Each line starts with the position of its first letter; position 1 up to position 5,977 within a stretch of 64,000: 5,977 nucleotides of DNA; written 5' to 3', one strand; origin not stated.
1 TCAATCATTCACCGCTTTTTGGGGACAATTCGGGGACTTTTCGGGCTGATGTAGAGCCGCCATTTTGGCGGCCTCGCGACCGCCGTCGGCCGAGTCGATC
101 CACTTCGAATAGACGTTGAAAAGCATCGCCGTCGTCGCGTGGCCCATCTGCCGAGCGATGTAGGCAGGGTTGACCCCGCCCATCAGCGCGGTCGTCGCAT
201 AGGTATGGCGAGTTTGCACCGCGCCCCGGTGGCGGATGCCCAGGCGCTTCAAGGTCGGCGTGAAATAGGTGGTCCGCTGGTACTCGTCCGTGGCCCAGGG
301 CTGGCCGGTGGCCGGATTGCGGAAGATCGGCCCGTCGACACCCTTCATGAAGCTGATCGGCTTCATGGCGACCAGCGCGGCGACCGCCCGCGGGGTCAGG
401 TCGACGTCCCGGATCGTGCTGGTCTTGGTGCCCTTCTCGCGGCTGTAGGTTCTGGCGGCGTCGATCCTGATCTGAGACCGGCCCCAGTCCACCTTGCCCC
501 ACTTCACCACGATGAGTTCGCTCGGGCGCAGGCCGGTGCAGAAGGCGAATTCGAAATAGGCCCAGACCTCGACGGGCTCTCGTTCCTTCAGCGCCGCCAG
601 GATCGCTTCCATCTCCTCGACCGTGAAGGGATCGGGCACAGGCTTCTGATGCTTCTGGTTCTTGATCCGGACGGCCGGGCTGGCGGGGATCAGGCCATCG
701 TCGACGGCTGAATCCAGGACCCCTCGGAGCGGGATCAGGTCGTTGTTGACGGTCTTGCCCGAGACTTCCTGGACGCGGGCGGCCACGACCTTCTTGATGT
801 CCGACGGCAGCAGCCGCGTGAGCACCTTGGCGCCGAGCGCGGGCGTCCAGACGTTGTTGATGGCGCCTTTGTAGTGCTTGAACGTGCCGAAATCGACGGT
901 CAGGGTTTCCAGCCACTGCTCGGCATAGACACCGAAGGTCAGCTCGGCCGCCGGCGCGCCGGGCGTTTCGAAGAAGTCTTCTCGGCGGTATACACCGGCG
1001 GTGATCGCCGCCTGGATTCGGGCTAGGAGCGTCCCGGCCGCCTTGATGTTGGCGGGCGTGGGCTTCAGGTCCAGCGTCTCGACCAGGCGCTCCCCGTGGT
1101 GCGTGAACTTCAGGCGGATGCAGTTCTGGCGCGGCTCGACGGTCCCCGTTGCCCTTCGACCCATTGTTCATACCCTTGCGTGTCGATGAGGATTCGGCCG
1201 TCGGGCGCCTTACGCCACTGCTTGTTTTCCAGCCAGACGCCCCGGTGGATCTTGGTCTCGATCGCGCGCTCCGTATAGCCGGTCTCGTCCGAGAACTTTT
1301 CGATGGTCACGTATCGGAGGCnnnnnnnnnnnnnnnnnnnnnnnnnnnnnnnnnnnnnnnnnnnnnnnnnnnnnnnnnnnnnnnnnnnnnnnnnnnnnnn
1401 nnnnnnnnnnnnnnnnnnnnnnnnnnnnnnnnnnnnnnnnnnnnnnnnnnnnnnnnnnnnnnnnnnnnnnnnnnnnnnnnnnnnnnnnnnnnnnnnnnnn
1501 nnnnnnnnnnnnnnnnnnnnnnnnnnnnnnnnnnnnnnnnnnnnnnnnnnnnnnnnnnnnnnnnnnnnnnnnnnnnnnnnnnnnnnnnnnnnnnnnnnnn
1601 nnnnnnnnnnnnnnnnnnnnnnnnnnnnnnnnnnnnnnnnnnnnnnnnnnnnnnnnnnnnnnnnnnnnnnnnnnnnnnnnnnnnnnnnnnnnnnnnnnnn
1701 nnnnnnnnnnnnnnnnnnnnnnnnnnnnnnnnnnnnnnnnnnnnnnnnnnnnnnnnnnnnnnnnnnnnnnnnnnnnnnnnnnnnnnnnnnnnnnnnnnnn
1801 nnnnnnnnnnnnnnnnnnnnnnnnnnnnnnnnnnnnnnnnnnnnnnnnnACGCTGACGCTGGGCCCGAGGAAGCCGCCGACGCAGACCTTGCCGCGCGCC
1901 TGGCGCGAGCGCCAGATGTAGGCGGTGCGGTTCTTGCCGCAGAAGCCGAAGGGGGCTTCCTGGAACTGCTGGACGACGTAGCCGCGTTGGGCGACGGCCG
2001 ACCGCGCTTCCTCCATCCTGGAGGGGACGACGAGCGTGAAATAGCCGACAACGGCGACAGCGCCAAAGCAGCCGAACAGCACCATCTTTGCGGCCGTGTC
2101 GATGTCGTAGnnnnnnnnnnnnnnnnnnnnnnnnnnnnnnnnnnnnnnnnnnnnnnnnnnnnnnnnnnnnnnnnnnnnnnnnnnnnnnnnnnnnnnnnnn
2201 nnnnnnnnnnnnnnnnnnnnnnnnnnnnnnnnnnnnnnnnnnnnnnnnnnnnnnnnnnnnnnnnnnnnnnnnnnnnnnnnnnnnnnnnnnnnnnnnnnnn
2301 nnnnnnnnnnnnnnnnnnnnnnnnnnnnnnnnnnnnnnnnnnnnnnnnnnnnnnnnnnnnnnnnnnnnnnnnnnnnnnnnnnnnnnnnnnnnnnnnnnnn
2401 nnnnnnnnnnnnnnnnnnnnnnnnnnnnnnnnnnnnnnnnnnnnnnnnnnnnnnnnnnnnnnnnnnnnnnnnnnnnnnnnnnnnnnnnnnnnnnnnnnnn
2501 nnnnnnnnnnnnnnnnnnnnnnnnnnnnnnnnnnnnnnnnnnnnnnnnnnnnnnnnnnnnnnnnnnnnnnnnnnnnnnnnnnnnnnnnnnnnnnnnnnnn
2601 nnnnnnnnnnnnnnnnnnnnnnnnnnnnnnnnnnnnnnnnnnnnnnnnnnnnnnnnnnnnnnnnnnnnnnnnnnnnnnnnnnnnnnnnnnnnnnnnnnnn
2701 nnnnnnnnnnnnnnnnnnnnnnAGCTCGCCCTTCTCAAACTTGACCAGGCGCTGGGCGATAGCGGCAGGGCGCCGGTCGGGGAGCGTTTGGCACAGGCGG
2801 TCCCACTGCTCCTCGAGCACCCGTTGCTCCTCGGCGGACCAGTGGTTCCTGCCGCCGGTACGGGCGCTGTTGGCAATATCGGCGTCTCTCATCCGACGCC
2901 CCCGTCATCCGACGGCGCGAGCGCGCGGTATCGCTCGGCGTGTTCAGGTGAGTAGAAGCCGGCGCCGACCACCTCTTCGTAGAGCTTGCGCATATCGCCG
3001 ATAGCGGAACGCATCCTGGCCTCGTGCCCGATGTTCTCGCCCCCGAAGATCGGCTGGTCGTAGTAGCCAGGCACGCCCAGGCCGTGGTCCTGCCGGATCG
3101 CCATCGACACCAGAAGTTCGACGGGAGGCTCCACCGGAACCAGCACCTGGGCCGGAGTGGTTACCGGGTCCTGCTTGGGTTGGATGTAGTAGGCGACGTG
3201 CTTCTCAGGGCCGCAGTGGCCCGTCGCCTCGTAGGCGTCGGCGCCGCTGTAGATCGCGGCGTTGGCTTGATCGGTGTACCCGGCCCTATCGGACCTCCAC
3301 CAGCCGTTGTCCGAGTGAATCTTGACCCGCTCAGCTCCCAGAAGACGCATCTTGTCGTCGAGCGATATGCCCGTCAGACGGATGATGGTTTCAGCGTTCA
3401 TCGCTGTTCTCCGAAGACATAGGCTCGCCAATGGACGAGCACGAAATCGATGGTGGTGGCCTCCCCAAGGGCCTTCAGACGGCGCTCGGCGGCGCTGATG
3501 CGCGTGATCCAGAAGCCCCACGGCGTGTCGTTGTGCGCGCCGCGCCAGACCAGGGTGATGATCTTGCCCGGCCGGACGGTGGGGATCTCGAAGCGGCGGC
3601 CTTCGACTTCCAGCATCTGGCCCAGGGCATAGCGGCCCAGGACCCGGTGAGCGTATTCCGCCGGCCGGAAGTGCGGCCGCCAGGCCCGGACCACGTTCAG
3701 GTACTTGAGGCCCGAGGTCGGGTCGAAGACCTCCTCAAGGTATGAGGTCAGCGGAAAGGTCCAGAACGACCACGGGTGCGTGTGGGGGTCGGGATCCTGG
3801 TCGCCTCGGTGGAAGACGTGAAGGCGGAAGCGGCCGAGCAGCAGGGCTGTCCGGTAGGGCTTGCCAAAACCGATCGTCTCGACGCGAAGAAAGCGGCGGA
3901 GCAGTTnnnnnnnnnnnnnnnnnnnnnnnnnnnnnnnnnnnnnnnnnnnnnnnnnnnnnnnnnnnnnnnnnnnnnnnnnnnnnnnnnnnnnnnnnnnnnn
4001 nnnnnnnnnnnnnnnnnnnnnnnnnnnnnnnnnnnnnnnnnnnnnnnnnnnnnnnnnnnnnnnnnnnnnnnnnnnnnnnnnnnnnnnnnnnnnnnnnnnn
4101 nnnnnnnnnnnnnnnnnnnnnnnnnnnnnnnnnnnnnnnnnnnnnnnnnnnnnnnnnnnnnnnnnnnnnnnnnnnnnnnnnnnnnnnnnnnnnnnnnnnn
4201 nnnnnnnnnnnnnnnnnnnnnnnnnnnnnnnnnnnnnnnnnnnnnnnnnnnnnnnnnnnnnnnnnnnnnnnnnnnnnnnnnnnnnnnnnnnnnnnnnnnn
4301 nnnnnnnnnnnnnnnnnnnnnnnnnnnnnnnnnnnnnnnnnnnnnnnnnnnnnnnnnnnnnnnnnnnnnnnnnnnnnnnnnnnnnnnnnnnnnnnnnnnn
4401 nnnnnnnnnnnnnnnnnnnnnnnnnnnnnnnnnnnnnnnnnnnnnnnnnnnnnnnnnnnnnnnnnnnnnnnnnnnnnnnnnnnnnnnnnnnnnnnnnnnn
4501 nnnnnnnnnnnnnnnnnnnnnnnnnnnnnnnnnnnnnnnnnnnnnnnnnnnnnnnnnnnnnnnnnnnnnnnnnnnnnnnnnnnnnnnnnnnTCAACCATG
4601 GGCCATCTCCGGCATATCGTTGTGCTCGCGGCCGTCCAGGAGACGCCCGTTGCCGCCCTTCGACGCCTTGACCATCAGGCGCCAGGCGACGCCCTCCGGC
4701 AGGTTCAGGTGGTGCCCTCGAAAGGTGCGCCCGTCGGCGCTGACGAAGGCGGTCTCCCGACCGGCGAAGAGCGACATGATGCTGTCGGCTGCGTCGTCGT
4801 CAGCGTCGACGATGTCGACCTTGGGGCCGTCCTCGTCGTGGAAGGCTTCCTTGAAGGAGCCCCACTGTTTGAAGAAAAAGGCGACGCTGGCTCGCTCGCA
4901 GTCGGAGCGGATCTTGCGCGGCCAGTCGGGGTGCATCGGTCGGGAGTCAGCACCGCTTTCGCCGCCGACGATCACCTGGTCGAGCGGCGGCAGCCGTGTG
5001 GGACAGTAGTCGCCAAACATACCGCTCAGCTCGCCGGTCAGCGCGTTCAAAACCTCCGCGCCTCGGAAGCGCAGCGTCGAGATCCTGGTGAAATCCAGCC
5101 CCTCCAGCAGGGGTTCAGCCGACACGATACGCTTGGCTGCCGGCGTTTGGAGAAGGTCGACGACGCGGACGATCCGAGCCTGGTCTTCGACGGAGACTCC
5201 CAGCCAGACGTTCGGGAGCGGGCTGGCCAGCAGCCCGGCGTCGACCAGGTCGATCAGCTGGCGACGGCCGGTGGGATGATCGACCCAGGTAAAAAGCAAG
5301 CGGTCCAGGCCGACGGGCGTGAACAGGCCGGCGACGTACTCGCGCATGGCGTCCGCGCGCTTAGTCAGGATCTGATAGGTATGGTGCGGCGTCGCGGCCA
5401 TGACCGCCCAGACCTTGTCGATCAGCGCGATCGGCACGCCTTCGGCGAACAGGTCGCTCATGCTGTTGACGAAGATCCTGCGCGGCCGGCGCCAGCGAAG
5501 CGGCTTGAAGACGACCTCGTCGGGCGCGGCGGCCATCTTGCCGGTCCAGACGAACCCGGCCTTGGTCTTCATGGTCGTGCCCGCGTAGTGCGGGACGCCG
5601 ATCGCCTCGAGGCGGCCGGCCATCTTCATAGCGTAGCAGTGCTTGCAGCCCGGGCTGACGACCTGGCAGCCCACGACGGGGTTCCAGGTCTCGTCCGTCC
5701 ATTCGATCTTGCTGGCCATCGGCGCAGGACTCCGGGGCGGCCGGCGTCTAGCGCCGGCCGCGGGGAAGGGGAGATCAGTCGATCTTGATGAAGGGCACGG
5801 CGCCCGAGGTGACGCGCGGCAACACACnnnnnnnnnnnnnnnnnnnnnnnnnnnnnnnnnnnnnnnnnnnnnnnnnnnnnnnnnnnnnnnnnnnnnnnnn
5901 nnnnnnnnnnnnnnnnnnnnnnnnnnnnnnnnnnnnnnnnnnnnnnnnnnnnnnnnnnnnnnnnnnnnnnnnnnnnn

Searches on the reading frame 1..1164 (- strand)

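Call 10: search_protein_families(library=pfam, proteins=[window:1-1164:-], max_evalue=0.001)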
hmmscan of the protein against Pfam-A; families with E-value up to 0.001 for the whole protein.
window:1-1164:- (387 aa): 2 families
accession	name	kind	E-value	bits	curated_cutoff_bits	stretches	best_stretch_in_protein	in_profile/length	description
PF00589.27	Phage_integrase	-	5e-14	52.9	27.1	1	181-353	4-166/172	Phage integrase family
PF12167.14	Arm-DNA-bind_2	-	1.9e-12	47.4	22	1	7-65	2-61/65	Arm DNA-binding domain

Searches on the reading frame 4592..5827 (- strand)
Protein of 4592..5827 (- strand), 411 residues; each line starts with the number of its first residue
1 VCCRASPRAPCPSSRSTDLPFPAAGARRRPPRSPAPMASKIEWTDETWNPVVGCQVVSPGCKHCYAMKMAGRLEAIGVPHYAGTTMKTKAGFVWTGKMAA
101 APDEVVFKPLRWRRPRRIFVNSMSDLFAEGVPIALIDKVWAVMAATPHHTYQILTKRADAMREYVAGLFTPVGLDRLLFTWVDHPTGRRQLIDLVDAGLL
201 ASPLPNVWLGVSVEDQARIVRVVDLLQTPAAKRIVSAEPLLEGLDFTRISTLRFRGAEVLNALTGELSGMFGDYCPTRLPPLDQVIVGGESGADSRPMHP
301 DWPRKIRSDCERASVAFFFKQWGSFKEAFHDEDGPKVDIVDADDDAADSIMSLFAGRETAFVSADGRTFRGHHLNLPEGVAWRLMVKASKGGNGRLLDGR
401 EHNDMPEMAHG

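Call 10: search_protein_families(library=pfam, proteins=[window:4592-5827:-], max_evalue=0.001)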
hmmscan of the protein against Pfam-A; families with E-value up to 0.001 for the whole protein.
window:4592-5827:- (411 aa): 1 family
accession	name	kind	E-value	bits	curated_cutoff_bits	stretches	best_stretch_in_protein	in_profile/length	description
PF07505.17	DUF5131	-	1.1e-85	287.5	28.9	1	39-406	2-243/243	Protein of unknown function (DUF5131)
